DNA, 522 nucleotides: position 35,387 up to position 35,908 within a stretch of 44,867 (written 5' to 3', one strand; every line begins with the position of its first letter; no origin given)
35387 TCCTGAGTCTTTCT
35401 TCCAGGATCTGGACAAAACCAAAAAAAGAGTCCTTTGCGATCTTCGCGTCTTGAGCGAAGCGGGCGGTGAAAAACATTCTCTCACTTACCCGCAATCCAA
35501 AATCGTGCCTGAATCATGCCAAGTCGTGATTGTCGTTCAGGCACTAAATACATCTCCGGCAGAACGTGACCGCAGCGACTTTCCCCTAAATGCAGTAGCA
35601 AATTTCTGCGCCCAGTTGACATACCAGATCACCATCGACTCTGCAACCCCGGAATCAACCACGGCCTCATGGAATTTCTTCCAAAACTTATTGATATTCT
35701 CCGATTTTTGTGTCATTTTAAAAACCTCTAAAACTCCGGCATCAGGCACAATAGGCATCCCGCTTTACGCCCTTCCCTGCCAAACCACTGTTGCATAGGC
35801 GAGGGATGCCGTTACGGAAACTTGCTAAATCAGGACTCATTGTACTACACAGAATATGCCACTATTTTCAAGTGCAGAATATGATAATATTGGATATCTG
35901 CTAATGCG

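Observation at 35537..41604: Decayed chromosomal integron whose cassettes carry restriction/defence genes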

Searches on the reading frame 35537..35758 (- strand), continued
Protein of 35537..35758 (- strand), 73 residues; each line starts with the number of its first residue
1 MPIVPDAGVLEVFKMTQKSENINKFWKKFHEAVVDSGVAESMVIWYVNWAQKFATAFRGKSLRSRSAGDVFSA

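Call 37: search_protein_families(library=ncbifam, max_evalue=0.00001, proteins=[P0022, P0026, P0031, P0038, P0055, P0076, P0092, P0121, P0128, P0030])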
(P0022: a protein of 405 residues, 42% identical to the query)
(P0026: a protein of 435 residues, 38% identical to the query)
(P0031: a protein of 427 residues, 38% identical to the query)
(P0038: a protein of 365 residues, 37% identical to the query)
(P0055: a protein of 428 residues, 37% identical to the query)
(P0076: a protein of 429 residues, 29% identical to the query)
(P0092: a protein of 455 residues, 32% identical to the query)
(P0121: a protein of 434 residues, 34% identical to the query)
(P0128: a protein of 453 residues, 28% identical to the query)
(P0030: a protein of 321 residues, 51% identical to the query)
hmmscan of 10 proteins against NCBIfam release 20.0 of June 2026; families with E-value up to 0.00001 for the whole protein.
P0022 (405 aa): 8 families
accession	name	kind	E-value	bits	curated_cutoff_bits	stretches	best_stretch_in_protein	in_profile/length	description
TIGR02249.1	integrase_gron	subfamily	8.2e-72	242.2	265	1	163-368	3-208/315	integron integrase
NF011946.0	PRK15417.1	equivalog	2.1e-56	191.5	435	1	160-367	15-222/337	integron integrase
NF040815.2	recomb_XerA_Arch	equivalog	4.9e-32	111.5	220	1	165-340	3-175/263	site-specific tyrosine recombinase/integron integrase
TIGR02224.1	recomb_XerC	equivalog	4.2e-21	75.6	335.15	1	171-344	10-195/295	tyrosine recombinase XerC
TIGR02225.1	recomb_XerD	equivalog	5.4e-20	71.9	329.6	1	172-342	11-189/290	site-specific tyrosine recombinase XerD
NF001399.0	PRK00283.1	subfamily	6.9e-20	71.5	279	1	174-346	22-203/300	tyrosine recombinase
NF002331.0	PRK01287.1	subfamily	1.6e-13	50.4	371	1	160-341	28-227/365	site-specific tyrosine recombinase XerC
NF003462.0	PRK05084.1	equivalog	4.6e-06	25.6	267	0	280-325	199-244/360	tyrosine recombinase XerS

P0026 (435 aa): 10 families
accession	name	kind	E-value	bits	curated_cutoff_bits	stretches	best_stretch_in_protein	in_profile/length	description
TIGR02249.1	integrase_gron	subfamily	1.2e-98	330.4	265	1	126-420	2-311/315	integron integrase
NF011946.0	PRK15417.1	equivalog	9.2e-54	182.9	435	1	125-421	16-327/337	integron integrase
NF040815.2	recomb_XerA_Arch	equivalog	3.6e-51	174.3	220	2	133-308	7-183/263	site-specific tyrosine recombinase/integron integrase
NF001399.0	PRK00283.1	subfamily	5.5e-42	144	279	1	134-410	18-284/300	tyrosine recombinase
TIGR02225.1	recomb_XerD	equivalog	1.3e-40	139.6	329.6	1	134-409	9-274/290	site-specific tyrosine recombinase XerD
TIGR02224.1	recomb_XerC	equivalog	5.8e-38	130.9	335.15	1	135-409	10-277/295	tyrosine recombinase XerC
NF002331.0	PRK01287.1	subfamily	2.4e-27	95.9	371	2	320-408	217-311/365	site-specific tyrosine recombinase XerC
NF003462.0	PRK05084.1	equivalog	1.5e-14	53.5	267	1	365-414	300-349/360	tyrosine recombinase XerS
NF007370.0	PRK09870.1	subfamily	4e-10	39.6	221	1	244-408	36-178/200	tyrosine-type DNA invertase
NF007371.0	PRK09871.1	subfamily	1.6e-08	34.3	222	1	346-408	111-173/198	tyrosine-type DNA invertase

P0031 (427 aa): 11 families
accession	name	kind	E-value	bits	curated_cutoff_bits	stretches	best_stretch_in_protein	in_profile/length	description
TIGR02249.1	integrase_gron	subfamily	7e-89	298.3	265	1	117-414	1-315/315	integron integrase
NF011946.0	PRK15417.1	equivalog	5.3e-60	203.4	435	1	117-414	16-330/337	integron integrase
NF040815.2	recomb_XerA_Arch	equivalog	2.1e-47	161.9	220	2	122-294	4-174/263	site-specific tyrosine recombinase/integron integrase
NF001399.0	PRK00283.1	subfamily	6.7e-42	143.8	279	1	155-398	49-282/300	tyrosine recombinase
TIGR02225.1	recomb_XerD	equivalog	4.2e-41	141.2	329.6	1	127-398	10-273/290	site-specific tyrosine recombinase XerD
TIGR02224.1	recomb_XerC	equivalog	1.8e-40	139.2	335.15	1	126-398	9-276/295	tyrosine recombinase XerC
NF002331.0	PRK01287.1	subfamily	2.1e-21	76.3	371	1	106-398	18-311/365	site-specific tyrosine recombinase XerC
NF003462.0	PRK05084.1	equivalog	1.1e-14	54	267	1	236-402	200-347/360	tyrosine recombinase XerS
NF040693.1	recomb_GmtY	equivalog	2.2e-08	33.8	340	0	358-400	391-433/441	gamma-mobile-trio recombinase GmtY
NF007371.0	PRK09871.1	subfamily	3.2e-07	30.1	222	0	336-397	111-172/198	tyrosine-type DNA invertase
NF007370.0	PRK09870.1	subfamily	5.3e-07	29.5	221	0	338-397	118-177/200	tyrosine-type DNA invertase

P0038 (365 aa): 8 families
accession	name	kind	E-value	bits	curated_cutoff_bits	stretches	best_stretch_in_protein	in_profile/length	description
TIGR02249.1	integrase_gron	subfamily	1.7e-88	297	265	2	152-328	1-177/315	integron integrase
NF011946.0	PRK15417.1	equivalog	1.3e-68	231.7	435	2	149-330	13-194/337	integron integrase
NF040815.2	recomb_XerA_Arch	equivalog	3.7e-35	121.7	220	1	156-328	3-172/263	site-specific tyrosine recombinase/integron integrase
TIGR02224.1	recomb_XerC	equivalog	1.1e-27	97.2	335.15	2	163-328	11-188/295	tyrosine recombinase XerC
NF001399.0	PRK00283.1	subfamily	4.4e-27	95.1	279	2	155-328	15-194/300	tyrosine recombinase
TIGR02225.1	recomb_XerD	equivalog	2.3e-24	86.2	329.6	2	166-327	14-183/290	site-specific tyrosine recombinase XerD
NF002331.0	PRK01287.1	subfamily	1.2e-16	60.7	371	1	161-314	38-209/365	site-specific tyrosine recombinase XerC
NF003462.0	PRK05084.1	equivalog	7.6e-10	38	267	0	275-317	203-245/360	tyrosine recombinase XerS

P0055 (428 aa): 8 families
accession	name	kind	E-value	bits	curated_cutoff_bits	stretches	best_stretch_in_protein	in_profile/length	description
TIGR02249.1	integrase_gron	subfamily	6.4e-88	295.1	265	1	157-420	3-267/315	integron integrase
NF011946.0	PRK15417.1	equivalog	7.2e-52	176.6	435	1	148-421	9-283/337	integron integrase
NF040815.2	recomb_XerA_Arch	equivalog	1.1e-32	113.7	220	1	161-336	5-178/263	site-specific tyrosine recombinase/integron integrase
TIGR02224.1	recomb_XerC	equivalog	2.9e-18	66.3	335.15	1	165-340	10-198/295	tyrosine recombinase XerC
TIGR02225.1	recomb_XerD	equivalog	2.7e-15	56.5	329.6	1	166-341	11-195/290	site-specific tyrosine recombinase XerD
NF001399.0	PRK00283.1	subfamily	9.4e-15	54.6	279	1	169-420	23-250/300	tyrosine recombinase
NF002331.0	PRK01287.1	subfamily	1.4e-09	37.4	371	1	163-336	37-229/365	site-specific tyrosine recombinase XerC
NF002685.0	PRK02436.1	equivalog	5.6e-07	29.6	178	1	159-330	5-171/245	site-specific tyrosine recombinase XerD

P0076 (429 aa): 12 families
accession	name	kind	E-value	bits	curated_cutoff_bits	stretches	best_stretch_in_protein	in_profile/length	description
TIGR02249.1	integrase_gron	subfamily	1.3e-87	294.1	265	2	124-408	3-303/315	integron integrase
NF011946.0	PRK15417.1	equivalog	2.5e-58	197.9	435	1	124-410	18-320/337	integron integrase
NF040815.2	recomb_XerA_Arch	equivalog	7.6e-52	176.5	220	2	131-302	8-176/263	site-specific tyrosine recombinase/integron integrase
NF001399.0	PRK00283.1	subfamily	1e-44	153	279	1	129-405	16-283/300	tyrosine recombinase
TIGR02225.1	recomb_XerD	equivalog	1.5e-43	149.2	329.6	1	133-406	11-275/290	site-specific tyrosine recombinase XerD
TIGR02224.1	recomb_XerC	equivalog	6.1e-42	144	335.15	1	132-404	10-276/295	tyrosine recombinase XerC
NF002331.0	PRK01287.1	subfamily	3.4e-26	92.1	371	1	123-404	27-311/365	site-specific tyrosine recombinase XerC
NF003462.0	PRK05084.1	equivalog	6.1e-22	77.8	267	2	362-408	301-347/360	tyrosine recombinase XerS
NF007370.0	PRK09870.1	subfamily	1e-14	54.6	221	1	341-413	115-185/200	tyrosine-type DNA invertase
NF007371.0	PRK09871.1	subfamily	1.4e-14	54.1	222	1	338-404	107-173/198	tyrosine-type DNA invertase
NF040693.1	recomb_GmtY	equivalog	1.4e-08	34.4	340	0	346-407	369-434/441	gamma-mobile-trio recombinase GmtY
NF002685.0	PRK02436.1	equivalog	7.9e-06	25.9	178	0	221-305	95-177/245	site-specific tyrosine recombinase XerD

P0092 (455 aa): 7 families
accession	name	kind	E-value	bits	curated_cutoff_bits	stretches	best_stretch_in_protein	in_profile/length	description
TIGR02249.1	integrase_gron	subfamily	1.2e-80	271.3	265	2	136-346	2-211/315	integron integrase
NF011946.0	PRK15417.1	equivalog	1.7e-60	205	435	1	131-345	12-225/337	integron integrase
NF040815.2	recomb_XerA_Arch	equivalog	1.2e-28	100.4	220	1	140-323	4-182/263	site-specific tyrosine recombinase/integron integrase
TIGR02224.1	recomb_XerC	equivalog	6.8e-20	71.6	335.15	1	144-317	9-193/295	tyrosine recombinase XerC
NF001399.0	PRK00283.1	subfamily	1.3e-18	67.3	279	1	174-321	49-203/300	tyrosine recombinase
TIGR02225.1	recomb_XerD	equivalog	8.6e-18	64.7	329.6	1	145-320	10-192/290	site-specific tyrosine recombinase XerD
NF002331.0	PRK01287.1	subfamily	4.1e-13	49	371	1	141-316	35-227/365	site-specific tyrosine recombinase XerC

P0121 (434 aa): 10 families
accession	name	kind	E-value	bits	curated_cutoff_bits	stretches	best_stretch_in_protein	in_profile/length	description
TIGR02249.1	integrase_gron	subfamily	5e-127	423.6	265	1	122-434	2-314/315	integron integrase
NF011946.0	PRK15417.1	equivalog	6.3e-88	295.2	435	1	123-433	18-328/337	integron integrase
NF040815.2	recomb_XerA_Arch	equivalog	4.3e-58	196.9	220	2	126-300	4-175/263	site-specific tyrosine recombinase/integron integrase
TIGR02224.1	recomb_XerC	equivalog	3.5e-42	144.8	335.15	2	355-420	212-277/295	tyrosine recombinase XerC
TIGR02225.1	recomb_XerD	equivalog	1.6e-41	142.6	329.6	2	354-422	208-276/290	site-specific tyrosine recombinase XerD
NF001399.0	PRK00283.1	subfamily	6.1e-40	137.3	279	1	161-422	51-285/300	tyrosine recombinase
NF002331.0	PRK01287.1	subfamily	7.4e-31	107.4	371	2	357-420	248-312/365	site-specific tyrosine recombinase XerC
NF003462.0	PRK05084.1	equivalog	9.1e-18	64.1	267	1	355-423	281-347/360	tyrosine recombinase XerS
NF007370.0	PRK09870.1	subfamily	7e-09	35.6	221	0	366-419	125-178/200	tyrosine-type DNA invertase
NF007371.0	PRK09871.1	subfamily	6.6e-08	32.3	222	0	364-419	118-173/198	tyrosine-type DNA invertase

P0128 (453 aa): 11 families
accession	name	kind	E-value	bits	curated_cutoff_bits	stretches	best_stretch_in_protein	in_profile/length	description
TIGR02249.1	integrase_gron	subfamily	2.6e-123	411.4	265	1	141-452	2-313/315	integron integrase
NF011946.0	PRK15417.1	equivalog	1.3e-91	307.3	435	1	140-452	16-328/337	integron integrase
NF040815.2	recomb_XerA_Arch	equivalog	6.8e-51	173.3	220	2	372-439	187-254/263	site-specific tyrosine recombinase/integron integrase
NF001399.0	PRK00283.1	subfamily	2.7e-42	145.1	279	1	151-441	20-285/300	tyrosine recombinase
TIGR02225.1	recomb_XerD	equivalog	1.7e-41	142.4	329.6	2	374-441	209-276/290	site-specific tyrosine recombinase XerD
TIGR02224.1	recomb_XerC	equivalog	1.2e-40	139.8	335.15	2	375-439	213-277/295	tyrosine recombinase XerC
NF002331.0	PRK01287.1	subfamily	6.1e-32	111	371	2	137-305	26-212/365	site-specific tyrosine recombinase XerC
NF003462.0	PRK05084.1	equivalog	6.5e-18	64.6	267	1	375-442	282-347/360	tyrosine recombinase XerS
NF007371.0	PRK09871.1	subfamily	4.8e-10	39.3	222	1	381-438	116-173/198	tyrosine-type DNA invertase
NF007370.0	PRK09870.1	subfamily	2.5e-09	37.1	221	1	383-438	123-178/200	tyrosine-type DNA invertase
NF040693.1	recomb_GmtY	equivalog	1.3e-08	34.5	340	0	377-438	370-431/441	gamma-mobile-trio recombinase GmtY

P0030 (321 aa): 10 families
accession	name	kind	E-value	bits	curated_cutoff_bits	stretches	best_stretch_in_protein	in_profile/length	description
TIGR02249.1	integrase_gron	subfamily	4.3e-75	253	265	1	182-319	177-314/315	integron integrase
NF011946.0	PRK15417.1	equivalog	8.5e-51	173.1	435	1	182-319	192-329/337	integron integrase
NF040815.2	recomb_XerA_Arch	equivalog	6.7e-31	107.8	220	1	238-305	187-254/263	site-specific tyrosine recombinase/integron integrase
TIGR02225.1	recomb_XerD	equivalog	1.9e-28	99.6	329.6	1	239-308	208-277/290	site-specific tyrosine recombinase XerD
NF001399.0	PRK00283.1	subfamily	2.8e-28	99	279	1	238-307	215-285/300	tyrosine recombinase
TIGR02224.1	recomb_XerC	equivalog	2.7e-26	92.6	335.15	1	240-305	212-277/295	tyrosine recombinase XerC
NF002331.0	PRK01287.1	subfamily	1e-16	60.9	371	1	241-305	247-312/365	site-specific tyrosine recombinase XerC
NF003462.0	PRK05084.1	equivalog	1.1e-13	50.6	267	1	240-310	281-349/360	tyrosine recombinase XerS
NF007371.0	PRK09871.1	subfamily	4.5e-08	32.9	222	1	247-304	116-173/198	tyrosine-type DNA invertase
NF007370.0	PRK09870.1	subfamily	9.8e-07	28.6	221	1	248-304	122-178/200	tyrosine-type DNA invertase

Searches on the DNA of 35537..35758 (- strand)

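Call 71: search_with_rna_model(model_id=R2, sources=[L002, L003, L006, L009, L010, L012, L013, L014, L016, L017], filters=off, max_evalue=10, show_alignments=8)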
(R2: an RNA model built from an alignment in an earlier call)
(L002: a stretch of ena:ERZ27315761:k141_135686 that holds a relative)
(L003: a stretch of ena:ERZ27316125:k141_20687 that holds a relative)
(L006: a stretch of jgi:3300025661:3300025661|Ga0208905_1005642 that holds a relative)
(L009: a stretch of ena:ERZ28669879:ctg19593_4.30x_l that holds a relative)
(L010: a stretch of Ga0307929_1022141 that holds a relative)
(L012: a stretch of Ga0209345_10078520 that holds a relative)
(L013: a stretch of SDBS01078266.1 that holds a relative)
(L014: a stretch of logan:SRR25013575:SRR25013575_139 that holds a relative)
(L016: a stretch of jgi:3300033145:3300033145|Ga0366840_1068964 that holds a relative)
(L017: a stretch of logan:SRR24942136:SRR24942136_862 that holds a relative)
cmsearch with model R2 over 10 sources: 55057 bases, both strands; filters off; matches with E-value up to 10: 14.
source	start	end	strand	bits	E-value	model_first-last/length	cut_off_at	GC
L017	5380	5504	-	22.9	0.0012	1-70/70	no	0.44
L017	3115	3234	-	22.6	0.0014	1-70/70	no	0.45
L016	619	689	-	19.5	0.0094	1-70/70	no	0.42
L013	2095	2168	-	17.8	0.026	1-70/70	no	0.68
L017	956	982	-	12.7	0.57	15-55/70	no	0.74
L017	1721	1843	-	10.9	1.7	1-70/70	no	0.39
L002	1828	1879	-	10.7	1.9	1-70/70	no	0.52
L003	1600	1651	-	10.7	1.9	1-70/70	no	0.52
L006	755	806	-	10.7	1.9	1-70/70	no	0.52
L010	1450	1501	-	10.7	1.9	1-70/70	no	0.52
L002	6148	6169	-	8.5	7.1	1-70/70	no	0.41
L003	6046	6067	-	8.5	7.1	1-70/70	no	0.41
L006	5079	5100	-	8.5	7.1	1-70/70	no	0.41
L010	233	281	+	8.4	7.9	1-70/70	no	0.51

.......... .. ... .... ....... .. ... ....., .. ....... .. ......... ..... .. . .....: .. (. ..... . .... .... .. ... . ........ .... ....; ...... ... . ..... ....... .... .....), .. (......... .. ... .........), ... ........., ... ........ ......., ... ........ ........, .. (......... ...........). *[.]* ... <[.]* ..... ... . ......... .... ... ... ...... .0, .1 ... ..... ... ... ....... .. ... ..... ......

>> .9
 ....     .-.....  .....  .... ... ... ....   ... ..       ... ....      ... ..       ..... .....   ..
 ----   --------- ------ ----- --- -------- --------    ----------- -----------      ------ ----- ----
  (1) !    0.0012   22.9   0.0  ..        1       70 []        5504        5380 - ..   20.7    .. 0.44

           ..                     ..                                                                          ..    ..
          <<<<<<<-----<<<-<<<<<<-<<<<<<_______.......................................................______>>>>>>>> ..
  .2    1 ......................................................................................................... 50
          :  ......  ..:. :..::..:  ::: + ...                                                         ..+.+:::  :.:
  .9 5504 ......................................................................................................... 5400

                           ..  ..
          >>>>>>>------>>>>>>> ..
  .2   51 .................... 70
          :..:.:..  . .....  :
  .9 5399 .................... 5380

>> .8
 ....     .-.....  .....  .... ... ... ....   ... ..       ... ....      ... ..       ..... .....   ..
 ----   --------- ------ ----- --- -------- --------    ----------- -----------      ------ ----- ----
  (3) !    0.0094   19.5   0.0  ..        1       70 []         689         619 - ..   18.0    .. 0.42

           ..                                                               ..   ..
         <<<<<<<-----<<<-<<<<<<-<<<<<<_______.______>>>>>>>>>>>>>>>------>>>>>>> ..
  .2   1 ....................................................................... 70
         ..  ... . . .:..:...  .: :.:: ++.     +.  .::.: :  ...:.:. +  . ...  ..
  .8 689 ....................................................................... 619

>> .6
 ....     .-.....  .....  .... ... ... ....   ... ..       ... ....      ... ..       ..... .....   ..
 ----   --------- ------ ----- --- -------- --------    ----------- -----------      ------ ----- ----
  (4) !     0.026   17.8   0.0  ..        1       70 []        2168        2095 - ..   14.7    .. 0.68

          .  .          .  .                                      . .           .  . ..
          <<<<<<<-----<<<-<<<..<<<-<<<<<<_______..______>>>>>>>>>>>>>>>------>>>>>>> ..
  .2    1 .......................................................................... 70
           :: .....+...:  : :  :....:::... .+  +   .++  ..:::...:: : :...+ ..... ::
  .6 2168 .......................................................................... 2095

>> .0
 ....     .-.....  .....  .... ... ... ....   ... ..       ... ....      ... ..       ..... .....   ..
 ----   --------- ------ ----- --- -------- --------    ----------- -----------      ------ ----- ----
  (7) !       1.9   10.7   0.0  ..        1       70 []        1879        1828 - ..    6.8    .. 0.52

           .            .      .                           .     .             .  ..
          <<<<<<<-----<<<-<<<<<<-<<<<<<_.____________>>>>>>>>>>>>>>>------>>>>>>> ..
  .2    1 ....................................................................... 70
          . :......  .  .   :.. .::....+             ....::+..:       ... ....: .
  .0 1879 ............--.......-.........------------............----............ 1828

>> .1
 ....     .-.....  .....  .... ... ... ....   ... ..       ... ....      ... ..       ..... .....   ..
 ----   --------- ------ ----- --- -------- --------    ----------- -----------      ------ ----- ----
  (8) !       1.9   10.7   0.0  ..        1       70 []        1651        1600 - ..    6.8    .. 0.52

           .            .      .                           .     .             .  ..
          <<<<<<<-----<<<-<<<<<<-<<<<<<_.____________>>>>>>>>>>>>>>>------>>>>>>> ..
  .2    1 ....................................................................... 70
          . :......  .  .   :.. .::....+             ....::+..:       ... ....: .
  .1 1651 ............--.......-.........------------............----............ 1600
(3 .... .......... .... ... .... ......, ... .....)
